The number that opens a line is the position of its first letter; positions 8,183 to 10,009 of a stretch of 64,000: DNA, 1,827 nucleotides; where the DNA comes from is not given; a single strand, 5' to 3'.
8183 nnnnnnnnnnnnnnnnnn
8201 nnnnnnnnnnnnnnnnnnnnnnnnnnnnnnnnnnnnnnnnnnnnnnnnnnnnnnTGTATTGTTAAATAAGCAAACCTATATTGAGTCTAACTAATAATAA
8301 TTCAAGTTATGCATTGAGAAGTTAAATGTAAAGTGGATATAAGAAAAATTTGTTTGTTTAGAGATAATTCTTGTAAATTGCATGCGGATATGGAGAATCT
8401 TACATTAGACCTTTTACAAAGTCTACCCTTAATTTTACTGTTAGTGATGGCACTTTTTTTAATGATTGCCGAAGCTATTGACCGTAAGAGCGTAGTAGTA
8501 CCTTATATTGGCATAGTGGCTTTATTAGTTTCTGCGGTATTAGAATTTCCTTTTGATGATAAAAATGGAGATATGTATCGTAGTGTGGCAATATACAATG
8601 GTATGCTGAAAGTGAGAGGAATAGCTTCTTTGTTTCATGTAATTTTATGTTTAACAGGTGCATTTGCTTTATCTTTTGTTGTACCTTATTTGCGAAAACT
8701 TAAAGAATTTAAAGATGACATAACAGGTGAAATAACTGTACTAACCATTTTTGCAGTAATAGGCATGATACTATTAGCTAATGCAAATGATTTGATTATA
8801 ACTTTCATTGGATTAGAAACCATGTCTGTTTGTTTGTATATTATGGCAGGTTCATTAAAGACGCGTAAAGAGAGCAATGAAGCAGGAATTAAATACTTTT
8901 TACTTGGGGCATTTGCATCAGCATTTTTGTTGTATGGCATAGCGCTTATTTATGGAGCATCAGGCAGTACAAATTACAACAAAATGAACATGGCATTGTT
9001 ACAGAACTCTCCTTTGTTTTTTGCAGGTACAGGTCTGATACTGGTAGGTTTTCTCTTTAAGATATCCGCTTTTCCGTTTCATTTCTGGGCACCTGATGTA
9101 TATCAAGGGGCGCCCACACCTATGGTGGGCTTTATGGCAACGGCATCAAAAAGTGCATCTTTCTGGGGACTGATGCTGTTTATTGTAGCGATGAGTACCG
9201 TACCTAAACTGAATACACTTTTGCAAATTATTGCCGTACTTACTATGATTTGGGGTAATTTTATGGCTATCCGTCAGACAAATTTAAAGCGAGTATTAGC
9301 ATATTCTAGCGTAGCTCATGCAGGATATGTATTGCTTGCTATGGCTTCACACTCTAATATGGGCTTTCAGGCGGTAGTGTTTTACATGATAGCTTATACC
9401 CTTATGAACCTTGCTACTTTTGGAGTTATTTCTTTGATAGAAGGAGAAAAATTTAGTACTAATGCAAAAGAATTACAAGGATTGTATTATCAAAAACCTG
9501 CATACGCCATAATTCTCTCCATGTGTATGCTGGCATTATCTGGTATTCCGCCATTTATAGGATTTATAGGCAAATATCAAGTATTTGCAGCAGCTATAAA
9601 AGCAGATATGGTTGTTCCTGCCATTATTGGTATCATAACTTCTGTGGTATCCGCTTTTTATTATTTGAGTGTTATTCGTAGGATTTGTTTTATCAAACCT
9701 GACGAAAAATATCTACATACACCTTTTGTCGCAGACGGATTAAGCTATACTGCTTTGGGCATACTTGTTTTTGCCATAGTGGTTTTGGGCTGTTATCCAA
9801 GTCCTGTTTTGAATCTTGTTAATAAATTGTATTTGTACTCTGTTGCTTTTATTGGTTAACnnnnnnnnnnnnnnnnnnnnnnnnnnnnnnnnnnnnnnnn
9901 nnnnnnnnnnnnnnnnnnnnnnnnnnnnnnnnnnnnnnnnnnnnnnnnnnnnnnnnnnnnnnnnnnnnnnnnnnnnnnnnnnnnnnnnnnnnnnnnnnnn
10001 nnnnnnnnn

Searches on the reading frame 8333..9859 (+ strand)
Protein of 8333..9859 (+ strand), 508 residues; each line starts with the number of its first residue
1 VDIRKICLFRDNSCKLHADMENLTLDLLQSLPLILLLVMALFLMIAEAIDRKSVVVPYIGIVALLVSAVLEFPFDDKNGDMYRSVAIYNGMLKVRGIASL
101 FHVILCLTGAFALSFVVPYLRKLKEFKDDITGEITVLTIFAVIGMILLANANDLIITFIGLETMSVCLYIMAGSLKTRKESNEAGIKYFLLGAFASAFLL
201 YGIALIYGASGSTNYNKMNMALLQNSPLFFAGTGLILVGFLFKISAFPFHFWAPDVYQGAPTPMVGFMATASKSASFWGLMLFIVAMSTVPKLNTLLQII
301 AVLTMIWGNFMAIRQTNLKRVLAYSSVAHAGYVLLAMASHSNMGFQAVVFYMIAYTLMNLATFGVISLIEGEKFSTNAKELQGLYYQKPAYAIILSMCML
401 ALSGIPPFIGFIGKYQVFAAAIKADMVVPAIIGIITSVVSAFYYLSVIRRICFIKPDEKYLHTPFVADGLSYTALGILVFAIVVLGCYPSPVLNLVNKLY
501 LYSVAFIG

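Call 7: search_protein_families(library=pfam, proteins=[window:8333-9859:+], max_evalue=0.01)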
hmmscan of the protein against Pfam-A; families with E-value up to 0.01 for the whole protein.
window:8333-9859:+ (508 aa): 1 family
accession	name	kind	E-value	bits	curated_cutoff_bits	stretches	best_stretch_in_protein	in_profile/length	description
PF00361.26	Proton_antipo_M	-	3.3e-76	256.7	21.5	1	151-439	1-293/294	NADH:quinone oxidoreductase/Mrp antiporter, TM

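Call 8: search_protein_families(library=ncbifam, proteins=[window:8333-9859:+], max_evalue=0.01)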
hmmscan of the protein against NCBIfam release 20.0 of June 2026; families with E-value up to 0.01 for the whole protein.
window:8333-9859:+ (508 aa): 73 families (the best 25 are shown)
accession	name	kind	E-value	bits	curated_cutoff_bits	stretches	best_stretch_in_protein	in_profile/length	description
TIGR01770.1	NDH_I_N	subfamily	1e-119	400.6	332.6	1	29-492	3-471/472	NADH-quinone oxidoreductase subunit NuoN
NF004441.0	PRK05777.1-4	equivalog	1.2e-110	370.6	477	1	130-498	143-518/524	NADH-quinone oxidoreductase subunit NuoN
NF004440.0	PRK05777.1-3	equivalog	6.1e-104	348.6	519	1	22-484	3-460/477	NADH-quinone oxidoreductase subunit NuoN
NF004442.0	PRK05777.1-5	equivalog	6.8e-103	345.2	523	1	24-498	5-476/483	NADH-quinone oxidoreductase subunit NuoN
NF002701.0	PRK02504.1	equivalog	1.8e-87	293.9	569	1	33-497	18-487/513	NAD(P)H-quinone oxidoreductase subunit N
NF004439.0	PRK05777.1-1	equivalog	1.7e-86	291.1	531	1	26-498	7-480/485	NADH-quinone oxidoreductase subunit NuoN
NF004446.0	PRK05777.2-4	equivalog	6.3e-85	286.2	590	1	34-498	25-493/502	NADH-quinone oxidoreductase subunit NuoN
NF004444.0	PRK05777.2-2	equivalog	6.5e-73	246.5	496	1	18-498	7-489/496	NADH-quinone oxidoreductase subunit NuoN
NF004445.0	PRK05777.2-3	equivalog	1.2e-72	245.5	408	1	30-458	10-436/475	NADH-quinone oxidoreductase subunit NuoN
NF004443.0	PRK05777.2-1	equivalog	1e-63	216.2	626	1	33-486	17-483/506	NADH-quinone oxidoreductase subunit NuoN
NF004447.0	PRK05777.2-5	equivalog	2.5e-61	208.1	547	1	30-478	4-449/458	NADH-quinone oxidoreductase subunit NuoN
NF006241.0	PRK08377.1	equivalog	8.5e-52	176.8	645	1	30-498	6-472/494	NADH dehydrogenase subunit N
TIGR01972.1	NDH_I_M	subfamily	1.2e-50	172.7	263.8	1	29-498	5-477/486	NADH-quinone oxidoreductase subunit M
NF006419.0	PRK08668.1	equivalog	1.5e-47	162.7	617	1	33-499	8-477/613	NADH dehydrogenase subunit M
NF004448.0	PRK05777.2-6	equivalog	2.3e-44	152.2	869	1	31-459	19-449/492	NADH-quinone oxidoreductase subunit NuoN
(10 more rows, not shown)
